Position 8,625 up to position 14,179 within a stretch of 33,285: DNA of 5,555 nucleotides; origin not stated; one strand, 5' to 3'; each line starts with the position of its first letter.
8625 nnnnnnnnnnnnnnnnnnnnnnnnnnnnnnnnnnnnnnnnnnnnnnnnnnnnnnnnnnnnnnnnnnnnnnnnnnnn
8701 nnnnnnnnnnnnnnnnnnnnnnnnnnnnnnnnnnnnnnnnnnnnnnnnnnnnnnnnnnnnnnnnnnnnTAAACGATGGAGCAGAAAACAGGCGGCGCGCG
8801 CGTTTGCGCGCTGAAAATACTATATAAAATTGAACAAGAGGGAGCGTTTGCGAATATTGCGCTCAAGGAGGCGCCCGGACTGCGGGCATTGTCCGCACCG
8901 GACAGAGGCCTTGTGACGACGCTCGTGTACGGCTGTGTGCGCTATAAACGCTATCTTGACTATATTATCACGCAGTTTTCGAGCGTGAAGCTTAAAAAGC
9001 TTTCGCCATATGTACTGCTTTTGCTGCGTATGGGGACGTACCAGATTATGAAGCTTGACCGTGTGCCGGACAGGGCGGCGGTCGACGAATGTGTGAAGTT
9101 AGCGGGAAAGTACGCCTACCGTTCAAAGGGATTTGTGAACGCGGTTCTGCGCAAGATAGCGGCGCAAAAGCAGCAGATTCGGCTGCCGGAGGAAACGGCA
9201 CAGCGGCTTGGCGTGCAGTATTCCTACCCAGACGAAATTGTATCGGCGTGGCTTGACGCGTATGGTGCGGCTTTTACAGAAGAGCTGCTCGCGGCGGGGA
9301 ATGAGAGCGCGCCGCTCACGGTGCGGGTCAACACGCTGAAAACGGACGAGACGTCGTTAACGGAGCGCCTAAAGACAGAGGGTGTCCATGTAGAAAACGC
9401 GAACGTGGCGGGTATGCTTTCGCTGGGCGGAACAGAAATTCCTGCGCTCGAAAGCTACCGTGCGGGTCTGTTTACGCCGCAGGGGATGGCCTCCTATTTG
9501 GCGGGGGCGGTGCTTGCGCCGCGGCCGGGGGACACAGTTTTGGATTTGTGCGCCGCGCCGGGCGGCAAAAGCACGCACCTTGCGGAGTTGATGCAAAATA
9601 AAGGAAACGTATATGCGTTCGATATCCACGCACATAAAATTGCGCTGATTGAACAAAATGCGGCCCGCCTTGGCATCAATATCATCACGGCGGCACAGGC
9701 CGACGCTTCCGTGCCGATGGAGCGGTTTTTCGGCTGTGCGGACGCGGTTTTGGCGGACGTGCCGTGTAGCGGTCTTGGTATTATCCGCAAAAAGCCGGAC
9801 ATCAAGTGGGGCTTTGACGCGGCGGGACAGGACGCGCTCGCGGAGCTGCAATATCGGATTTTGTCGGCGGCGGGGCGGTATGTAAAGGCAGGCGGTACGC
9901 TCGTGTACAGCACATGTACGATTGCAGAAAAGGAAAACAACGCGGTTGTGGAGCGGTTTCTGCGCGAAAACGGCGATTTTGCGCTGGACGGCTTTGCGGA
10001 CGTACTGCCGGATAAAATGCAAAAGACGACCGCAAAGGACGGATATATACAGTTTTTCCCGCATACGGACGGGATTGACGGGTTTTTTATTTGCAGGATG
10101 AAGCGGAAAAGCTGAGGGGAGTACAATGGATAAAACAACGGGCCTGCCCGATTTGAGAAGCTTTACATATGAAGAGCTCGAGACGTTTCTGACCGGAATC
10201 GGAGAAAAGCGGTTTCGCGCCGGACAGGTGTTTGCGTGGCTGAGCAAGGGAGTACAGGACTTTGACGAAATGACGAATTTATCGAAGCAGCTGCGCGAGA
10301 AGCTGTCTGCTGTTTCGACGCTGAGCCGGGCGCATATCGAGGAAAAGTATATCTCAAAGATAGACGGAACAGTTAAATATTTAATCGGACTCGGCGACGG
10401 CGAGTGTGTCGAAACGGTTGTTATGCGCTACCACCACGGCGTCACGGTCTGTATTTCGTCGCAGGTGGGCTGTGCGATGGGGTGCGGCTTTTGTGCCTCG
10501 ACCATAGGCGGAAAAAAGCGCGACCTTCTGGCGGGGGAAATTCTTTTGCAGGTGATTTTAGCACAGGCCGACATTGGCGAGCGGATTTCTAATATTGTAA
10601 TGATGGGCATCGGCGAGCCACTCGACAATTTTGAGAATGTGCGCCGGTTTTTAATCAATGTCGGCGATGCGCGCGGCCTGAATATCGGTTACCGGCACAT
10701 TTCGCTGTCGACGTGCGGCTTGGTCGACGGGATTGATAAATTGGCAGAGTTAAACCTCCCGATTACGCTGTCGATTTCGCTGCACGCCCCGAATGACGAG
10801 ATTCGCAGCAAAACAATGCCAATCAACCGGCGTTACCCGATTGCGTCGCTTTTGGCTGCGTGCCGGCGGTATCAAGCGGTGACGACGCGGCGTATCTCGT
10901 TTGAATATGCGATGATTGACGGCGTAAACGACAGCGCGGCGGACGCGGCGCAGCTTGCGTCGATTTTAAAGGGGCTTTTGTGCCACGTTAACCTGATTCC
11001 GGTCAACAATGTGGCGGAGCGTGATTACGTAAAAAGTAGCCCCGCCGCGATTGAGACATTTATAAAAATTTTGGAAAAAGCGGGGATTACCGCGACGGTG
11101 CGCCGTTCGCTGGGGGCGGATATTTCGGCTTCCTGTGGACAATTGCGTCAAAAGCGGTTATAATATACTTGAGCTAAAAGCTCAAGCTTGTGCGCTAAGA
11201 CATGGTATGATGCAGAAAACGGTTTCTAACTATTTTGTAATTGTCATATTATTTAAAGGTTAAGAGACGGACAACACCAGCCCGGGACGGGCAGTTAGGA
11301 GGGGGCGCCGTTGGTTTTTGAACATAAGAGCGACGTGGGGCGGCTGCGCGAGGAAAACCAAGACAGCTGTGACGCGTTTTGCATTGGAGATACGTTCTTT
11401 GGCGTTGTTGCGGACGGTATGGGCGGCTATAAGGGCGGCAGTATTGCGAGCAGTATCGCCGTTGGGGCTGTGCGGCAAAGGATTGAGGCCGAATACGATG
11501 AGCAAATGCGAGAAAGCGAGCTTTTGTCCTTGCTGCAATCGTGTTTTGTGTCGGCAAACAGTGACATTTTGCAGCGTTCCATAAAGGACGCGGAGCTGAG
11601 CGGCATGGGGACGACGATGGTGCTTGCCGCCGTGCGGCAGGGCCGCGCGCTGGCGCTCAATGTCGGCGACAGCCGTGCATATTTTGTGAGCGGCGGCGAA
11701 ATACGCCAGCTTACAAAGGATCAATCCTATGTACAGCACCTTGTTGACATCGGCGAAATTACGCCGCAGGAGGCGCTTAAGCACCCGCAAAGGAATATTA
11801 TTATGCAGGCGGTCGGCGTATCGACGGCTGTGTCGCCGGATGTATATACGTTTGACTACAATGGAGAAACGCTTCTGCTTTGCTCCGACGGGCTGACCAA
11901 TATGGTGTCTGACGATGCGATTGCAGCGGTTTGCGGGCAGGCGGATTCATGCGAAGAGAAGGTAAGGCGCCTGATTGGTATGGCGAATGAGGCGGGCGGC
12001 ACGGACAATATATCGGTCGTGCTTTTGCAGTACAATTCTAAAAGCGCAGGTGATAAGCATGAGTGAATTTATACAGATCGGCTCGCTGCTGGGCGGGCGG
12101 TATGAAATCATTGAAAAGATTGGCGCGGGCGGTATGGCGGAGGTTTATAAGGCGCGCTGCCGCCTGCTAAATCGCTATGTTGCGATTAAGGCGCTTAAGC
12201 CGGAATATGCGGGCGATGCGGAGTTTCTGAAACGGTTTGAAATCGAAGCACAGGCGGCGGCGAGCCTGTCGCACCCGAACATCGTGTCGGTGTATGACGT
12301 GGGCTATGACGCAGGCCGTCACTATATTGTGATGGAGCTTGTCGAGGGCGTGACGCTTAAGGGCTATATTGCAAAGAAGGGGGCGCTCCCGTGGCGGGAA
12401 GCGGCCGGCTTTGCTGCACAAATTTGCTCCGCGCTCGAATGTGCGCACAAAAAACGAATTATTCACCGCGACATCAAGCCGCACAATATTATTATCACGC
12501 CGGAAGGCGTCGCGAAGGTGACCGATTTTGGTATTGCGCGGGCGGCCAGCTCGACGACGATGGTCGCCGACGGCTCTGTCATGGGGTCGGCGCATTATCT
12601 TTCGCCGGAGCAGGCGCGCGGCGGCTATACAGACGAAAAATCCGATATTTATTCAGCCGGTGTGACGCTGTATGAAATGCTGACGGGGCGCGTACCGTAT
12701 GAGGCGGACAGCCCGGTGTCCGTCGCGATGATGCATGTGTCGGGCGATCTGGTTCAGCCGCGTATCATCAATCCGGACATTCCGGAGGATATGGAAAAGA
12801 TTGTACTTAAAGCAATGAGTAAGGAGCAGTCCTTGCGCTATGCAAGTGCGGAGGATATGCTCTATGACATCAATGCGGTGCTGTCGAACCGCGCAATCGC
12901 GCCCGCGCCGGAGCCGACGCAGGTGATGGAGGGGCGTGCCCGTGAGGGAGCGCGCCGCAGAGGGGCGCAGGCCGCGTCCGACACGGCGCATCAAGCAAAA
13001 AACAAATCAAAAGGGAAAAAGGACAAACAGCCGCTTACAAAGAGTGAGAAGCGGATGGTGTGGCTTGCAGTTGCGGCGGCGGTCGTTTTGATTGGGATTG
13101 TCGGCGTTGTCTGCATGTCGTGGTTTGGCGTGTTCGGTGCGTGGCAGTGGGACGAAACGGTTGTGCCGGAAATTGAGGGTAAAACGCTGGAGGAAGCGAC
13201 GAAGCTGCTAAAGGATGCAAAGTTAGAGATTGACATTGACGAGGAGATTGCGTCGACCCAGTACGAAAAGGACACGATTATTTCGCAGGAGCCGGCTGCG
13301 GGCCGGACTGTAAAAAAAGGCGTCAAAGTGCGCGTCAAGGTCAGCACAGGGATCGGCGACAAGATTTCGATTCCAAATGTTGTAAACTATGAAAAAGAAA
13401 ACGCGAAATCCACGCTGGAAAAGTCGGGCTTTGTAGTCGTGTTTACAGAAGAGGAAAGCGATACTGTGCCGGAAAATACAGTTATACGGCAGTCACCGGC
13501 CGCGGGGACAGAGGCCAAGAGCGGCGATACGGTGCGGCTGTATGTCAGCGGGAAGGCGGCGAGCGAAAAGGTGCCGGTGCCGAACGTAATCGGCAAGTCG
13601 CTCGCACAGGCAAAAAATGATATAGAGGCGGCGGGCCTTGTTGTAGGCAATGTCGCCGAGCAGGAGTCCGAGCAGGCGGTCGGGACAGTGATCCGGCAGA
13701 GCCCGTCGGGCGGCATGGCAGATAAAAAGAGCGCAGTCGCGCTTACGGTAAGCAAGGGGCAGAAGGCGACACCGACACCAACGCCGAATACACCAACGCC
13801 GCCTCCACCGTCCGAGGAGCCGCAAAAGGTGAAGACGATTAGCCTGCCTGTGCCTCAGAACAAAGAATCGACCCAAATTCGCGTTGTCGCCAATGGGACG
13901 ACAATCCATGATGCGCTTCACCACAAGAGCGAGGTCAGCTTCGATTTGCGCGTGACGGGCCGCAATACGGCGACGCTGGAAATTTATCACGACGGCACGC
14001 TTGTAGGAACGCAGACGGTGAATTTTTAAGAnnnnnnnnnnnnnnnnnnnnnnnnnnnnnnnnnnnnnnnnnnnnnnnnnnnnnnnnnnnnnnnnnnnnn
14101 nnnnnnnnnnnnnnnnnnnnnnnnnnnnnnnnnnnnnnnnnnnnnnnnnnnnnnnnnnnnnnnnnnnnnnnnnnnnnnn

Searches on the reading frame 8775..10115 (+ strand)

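Call 88: search_protein_families(library=pfam, proteins=[window:8775-10115:+], max_evalue=0.00001)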
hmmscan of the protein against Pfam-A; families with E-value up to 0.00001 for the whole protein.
window:8775-10115:+ (446 aa): 5 families
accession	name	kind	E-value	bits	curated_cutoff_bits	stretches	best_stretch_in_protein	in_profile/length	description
PF01189.24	Methyltr_RsmB-F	-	1.2e-55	188.8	27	1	246-442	3-198/199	16S rRNA methyltransferase RsmB/F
PF01029.23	NusB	-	1.3e-32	113.4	23.1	1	8-129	3-132/133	NusB family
PF22458.1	RsmF-B_ferredox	-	2.5e-11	44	27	1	152-210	2-59/74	Methyltr_RsmF/B-like, ferredoxin-like domain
PF13847.12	Methyltransf_31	-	1.3e-08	35.1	27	1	251-385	3-115/145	Methyltransferase domain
PF01728.25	FtsJ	-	2.9e-08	34.3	24.1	1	251-396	21-152/181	FtsJ-like methyltransferase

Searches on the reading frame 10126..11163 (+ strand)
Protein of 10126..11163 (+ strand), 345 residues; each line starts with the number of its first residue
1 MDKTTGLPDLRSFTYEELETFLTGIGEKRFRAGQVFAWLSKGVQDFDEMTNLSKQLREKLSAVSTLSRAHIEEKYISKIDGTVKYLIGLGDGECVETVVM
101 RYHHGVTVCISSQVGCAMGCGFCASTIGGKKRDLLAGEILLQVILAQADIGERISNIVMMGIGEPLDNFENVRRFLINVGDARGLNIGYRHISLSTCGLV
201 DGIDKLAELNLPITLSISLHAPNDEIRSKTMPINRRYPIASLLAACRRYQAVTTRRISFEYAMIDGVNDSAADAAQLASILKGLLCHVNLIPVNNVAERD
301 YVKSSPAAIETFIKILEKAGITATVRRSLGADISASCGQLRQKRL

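Call 88: search_protein_families(library=pfam, proteins=[window:10126-11163:+], max_evalue=0.00001)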
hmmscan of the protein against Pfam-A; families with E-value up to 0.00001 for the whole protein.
window:10126-11163:+ (345 aa): 2 families
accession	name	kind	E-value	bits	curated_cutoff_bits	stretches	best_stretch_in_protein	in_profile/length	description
PF21016.3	RlmN_N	-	1.7e-19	69.7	24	1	9-64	2-58/60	Ribosomal RNA large subunit methyltransferase N-terminal domain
PF04055.27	Radical_SAM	-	1.1e-17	65.2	29.5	1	111-275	2-163/166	Radical SAM superfamily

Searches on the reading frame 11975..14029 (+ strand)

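Call 88: search_protein_families(library=pfam, proteins=[window:11975-14029:+], max_evalue=0.00001)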
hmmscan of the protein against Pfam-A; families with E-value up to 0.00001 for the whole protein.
window:11975-14029:+ (684 aa): 3 families
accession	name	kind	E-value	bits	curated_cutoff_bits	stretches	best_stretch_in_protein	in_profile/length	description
PF00069.31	Pkinase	-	9.2e-52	176.5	31.7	1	43-290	1-253/263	Protein kinase domain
PF03793.24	PASTA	-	1.3e-46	156.8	23.2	3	465-525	2-63/64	PASTA domain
PF07714.23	PK_Tyr_Ser-Thr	-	7.4e-40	137.3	23.1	1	44-288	2-248/258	Protein tyrosine and serine/threonine kinase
